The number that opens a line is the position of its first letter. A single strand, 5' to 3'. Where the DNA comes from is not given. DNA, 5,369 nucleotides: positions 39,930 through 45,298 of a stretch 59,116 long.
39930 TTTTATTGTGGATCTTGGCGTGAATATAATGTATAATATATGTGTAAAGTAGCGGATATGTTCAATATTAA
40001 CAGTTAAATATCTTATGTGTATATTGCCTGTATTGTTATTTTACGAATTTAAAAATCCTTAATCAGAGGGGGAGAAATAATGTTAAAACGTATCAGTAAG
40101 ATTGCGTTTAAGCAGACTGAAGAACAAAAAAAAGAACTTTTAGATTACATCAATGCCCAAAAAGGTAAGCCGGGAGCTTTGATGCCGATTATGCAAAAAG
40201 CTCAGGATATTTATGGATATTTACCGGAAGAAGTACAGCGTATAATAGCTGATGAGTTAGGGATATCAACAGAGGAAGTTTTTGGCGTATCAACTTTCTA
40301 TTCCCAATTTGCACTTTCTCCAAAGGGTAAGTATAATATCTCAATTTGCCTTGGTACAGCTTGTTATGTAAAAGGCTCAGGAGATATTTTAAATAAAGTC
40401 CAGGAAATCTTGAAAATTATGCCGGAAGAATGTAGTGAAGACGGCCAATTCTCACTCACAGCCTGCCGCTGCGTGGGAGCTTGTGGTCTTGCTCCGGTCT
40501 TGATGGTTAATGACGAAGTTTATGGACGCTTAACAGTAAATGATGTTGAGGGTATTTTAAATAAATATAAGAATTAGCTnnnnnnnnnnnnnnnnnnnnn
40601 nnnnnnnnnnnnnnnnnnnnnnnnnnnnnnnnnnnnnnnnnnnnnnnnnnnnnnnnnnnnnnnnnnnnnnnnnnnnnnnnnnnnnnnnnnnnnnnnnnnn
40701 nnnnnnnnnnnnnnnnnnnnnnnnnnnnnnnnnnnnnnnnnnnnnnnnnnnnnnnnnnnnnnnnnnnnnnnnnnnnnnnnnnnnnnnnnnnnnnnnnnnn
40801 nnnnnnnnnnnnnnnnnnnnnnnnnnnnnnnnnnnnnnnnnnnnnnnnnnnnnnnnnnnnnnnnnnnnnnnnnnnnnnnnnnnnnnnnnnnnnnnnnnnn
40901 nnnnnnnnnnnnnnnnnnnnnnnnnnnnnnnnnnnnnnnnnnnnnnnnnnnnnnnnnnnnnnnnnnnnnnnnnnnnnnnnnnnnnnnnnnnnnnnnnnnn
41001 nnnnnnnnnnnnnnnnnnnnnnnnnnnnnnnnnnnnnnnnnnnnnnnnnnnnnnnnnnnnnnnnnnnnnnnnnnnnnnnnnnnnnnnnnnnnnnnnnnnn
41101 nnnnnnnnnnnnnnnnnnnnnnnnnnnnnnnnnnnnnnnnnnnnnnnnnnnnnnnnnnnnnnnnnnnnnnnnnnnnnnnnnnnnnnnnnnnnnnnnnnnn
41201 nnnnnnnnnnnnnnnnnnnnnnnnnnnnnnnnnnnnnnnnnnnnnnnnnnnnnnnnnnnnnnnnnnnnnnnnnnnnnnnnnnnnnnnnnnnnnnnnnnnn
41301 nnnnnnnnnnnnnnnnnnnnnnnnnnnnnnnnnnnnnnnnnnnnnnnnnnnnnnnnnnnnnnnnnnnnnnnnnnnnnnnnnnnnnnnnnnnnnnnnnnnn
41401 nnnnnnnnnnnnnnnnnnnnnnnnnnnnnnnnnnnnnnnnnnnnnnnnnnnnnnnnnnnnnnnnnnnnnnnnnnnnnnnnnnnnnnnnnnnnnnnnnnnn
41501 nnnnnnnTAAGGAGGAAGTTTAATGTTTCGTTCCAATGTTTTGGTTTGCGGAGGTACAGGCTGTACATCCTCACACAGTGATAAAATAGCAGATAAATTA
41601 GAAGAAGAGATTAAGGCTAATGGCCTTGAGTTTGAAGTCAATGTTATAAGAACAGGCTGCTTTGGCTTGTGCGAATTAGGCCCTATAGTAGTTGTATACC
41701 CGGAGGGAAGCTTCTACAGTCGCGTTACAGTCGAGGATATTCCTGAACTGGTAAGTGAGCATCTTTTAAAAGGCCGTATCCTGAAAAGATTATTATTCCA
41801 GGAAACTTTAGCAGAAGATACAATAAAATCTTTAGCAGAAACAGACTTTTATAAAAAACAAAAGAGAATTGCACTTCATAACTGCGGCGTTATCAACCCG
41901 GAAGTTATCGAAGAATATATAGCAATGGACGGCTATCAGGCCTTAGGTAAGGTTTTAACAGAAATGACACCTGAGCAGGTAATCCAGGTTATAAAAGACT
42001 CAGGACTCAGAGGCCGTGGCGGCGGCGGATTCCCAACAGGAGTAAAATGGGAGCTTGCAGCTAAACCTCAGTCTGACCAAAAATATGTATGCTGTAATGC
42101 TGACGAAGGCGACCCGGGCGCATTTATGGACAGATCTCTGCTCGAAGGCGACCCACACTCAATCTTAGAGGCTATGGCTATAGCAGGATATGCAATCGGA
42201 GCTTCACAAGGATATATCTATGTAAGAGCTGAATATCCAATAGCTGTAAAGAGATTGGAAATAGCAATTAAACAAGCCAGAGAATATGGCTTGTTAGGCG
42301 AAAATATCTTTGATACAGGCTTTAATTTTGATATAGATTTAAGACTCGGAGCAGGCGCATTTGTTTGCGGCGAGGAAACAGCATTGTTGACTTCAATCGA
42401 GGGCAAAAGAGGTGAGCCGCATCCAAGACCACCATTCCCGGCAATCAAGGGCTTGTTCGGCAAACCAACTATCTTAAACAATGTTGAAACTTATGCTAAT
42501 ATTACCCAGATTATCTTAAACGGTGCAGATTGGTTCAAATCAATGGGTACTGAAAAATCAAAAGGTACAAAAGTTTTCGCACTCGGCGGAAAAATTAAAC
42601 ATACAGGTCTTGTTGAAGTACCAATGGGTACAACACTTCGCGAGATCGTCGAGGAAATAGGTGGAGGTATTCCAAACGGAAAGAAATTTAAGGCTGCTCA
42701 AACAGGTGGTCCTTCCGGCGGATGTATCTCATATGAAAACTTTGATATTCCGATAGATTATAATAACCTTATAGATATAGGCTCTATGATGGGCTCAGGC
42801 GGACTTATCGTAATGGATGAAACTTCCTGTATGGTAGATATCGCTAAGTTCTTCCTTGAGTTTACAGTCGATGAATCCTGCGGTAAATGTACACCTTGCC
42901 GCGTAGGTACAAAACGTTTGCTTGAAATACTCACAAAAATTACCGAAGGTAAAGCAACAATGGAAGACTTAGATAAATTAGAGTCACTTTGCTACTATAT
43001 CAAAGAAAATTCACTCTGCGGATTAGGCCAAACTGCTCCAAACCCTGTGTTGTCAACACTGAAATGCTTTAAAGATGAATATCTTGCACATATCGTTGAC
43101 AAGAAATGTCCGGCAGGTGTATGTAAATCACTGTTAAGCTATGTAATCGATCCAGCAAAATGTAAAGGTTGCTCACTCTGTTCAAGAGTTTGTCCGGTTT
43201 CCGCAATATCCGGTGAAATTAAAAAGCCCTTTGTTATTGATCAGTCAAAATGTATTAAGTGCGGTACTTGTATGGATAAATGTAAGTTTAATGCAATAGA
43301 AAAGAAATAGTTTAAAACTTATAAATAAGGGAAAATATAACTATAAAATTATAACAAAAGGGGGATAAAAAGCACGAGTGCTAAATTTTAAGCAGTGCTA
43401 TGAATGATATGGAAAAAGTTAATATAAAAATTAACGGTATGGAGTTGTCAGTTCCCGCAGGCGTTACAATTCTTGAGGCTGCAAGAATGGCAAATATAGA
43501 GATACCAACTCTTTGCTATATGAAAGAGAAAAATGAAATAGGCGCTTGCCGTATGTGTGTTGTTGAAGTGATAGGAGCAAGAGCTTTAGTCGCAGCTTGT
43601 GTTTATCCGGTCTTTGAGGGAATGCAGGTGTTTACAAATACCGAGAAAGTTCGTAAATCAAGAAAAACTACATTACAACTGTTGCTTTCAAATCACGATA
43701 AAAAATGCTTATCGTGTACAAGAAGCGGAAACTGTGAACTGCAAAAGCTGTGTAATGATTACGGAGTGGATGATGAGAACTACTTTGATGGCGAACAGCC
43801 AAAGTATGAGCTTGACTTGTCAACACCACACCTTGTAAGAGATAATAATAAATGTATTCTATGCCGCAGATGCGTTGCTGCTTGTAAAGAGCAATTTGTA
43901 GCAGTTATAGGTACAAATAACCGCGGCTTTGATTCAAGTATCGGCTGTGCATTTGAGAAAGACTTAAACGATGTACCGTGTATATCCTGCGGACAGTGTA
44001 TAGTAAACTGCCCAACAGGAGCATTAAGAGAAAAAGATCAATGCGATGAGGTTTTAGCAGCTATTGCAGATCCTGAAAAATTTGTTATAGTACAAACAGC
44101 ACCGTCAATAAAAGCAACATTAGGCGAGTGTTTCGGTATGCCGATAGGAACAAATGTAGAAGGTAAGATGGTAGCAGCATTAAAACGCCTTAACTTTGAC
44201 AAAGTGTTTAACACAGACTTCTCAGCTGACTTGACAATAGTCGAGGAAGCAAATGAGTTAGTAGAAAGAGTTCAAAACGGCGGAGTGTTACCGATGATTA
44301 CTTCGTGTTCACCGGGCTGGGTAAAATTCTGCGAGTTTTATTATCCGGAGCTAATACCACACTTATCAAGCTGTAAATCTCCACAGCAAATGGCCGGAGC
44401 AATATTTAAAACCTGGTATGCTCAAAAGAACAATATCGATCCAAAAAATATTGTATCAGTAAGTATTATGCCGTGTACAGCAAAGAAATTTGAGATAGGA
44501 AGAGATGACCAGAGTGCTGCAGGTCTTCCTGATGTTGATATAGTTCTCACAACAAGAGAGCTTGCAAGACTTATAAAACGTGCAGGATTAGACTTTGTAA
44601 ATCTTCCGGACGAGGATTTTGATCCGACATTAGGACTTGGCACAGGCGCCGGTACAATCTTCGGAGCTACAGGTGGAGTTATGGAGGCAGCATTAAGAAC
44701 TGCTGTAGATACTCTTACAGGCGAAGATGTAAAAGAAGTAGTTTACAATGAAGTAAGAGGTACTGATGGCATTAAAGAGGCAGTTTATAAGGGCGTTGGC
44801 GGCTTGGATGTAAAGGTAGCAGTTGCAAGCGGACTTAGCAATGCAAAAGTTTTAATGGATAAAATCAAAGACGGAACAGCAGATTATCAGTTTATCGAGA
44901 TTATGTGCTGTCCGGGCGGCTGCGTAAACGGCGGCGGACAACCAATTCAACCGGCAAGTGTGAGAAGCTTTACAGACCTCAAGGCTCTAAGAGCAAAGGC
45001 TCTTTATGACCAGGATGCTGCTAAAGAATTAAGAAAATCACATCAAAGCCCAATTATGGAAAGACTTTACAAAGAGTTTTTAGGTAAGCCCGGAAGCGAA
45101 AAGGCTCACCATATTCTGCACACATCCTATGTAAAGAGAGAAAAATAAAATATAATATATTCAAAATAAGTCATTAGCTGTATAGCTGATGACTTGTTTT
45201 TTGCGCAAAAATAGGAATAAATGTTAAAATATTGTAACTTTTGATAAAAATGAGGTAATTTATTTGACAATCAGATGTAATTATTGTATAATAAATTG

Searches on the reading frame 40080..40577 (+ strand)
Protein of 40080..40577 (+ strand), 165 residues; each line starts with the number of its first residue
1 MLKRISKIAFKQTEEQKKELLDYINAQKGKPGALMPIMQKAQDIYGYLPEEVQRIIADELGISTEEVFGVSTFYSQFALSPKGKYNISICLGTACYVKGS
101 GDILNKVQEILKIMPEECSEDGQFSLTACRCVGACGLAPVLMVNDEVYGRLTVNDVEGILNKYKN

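Call 42: search_protein_families(library=pfam, proteins=[window:40080-40577:+], max_evalue=0.00001)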
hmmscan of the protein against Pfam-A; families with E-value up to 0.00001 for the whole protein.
window:40080-40577:+ (165 aa): 1 family
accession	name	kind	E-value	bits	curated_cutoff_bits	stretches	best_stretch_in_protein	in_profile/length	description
PF01257.25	2Fe-2S_thioredx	-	7.9e-49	165.7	24.8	1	23-164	4-145/145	Thioredoxin-like [2Fe-2S] ferredoxin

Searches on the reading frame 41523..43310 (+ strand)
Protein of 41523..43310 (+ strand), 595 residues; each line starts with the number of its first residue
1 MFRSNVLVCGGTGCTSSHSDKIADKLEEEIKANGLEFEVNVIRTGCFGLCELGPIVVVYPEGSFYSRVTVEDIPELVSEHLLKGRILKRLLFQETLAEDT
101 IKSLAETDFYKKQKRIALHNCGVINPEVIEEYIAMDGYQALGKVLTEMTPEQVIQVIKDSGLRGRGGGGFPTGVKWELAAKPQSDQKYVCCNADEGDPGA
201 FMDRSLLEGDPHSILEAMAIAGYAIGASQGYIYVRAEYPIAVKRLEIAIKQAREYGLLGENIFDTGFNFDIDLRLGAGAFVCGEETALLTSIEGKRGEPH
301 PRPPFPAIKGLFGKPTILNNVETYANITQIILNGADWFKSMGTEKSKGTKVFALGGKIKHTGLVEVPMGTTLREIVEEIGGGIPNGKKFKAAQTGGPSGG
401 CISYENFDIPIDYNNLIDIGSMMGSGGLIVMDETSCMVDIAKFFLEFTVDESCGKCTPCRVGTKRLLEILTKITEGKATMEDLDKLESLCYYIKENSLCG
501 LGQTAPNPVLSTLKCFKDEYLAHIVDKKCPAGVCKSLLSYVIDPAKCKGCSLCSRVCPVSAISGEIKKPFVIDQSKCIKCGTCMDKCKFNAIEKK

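Call 42: search_protein_families(library=pfam, proteins=[window:41523-43310:+], max_evalue=0.00001)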
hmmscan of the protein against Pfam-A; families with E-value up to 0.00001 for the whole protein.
window:41523-43310:+ (595 aa): 11 families
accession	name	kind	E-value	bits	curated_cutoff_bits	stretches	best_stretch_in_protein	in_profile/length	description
PF01512.22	Complex1_51K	-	2.7e-46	157.6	31.2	1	157-328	1-149/150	Nuo51 FMN-binding domain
PF10589.14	NADH_4Fe-4S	-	3.5e-35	120.2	23.5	1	439-523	1-85/85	NADH-ubiquinone oxidoreductase-F iron-sulfur binding region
PF00037.32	Fer4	-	3.8e-14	52.2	21.1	2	571-593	2-24/24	4Fe-4S binding domain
PF12837.12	Fer4_6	-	2.8e-08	33.7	25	0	570-592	2-24/24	4Fe-4S binding domain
PF13237.11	Fer4_10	-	5.7e-08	33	25.5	1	540-587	2-52/53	4Fe-4S dicluster domain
PF01257.25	2Fe-2S_thioredx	-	1.6e-07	31.8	24.8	1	5-79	67-143/145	Thioredoxin-like [2Fe-2S] ferredoxin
PF10531.15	SLBB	-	1.6e-07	31.5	27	1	353-400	3-53/55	SLBB domain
PF12797.12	Fer4_2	-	1.6e-07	31.2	24.5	0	569-588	2-21/22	4Fe-4S binding domain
PF12838.12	Fer4_7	-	1.6e-06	28.9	27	1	546-591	1-52/52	4Fe-4S dicluster domain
PF13187.11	Fer4_9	-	2.1e-06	28.1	27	1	546-592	1-52/52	4Fe-4S dicluster domain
PF14697.11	Fer4_21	-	4.6e-06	27.1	35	0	542-562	36-57/59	4Fe-4S dicluster domain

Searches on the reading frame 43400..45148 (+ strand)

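Call 42: search_protein_families(library=pfam, proteins=[window:43400-45148:+], max_evalue=0.00001)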
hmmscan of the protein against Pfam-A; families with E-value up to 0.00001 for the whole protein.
window:43400-45148:+ (582 aa): 8 families
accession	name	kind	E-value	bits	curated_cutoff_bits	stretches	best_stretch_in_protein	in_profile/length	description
PF02906.19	Fe_hyd_lg_C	-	3.5e-95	318.7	22.1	1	227-512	1-245/245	Iron only hydrogenase large subunit, C-terminal domain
PF02256.22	Fe_hyd_SSU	-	6.8e-22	77.7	24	1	526-580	2-56/56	Iron hydrogenase small subunit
PF13510.11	Fer2_4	-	1.5e-19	70.2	22.8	1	5-81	2-81/82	2Fe-2S iron-sulfur cluster binding domain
PF10588.14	NADH-G_4Fe-4S_3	-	5.9e-17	61.3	27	1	88-125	1-38/40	NADH-ubiquinone oxidoreductase-G iron-sulfur binding region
PF00111.32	Fer2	-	1.4e-07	31.8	21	1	12-58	6-48/77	2Fe-2S iron-sulfur cluster binding domain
PF12838.12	Fer4_7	-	7.3e-07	30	27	1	151-208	1-52/52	4Fe-4S dicluster domain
PF12837.12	Fer4_6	-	6.9e-06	26.2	25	0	146-165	3-22/24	4Fe-4S binding domain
PF00037.32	Fer4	-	7.5e-06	26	21.1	0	194-210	8-24/24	4Fe-4S binding domain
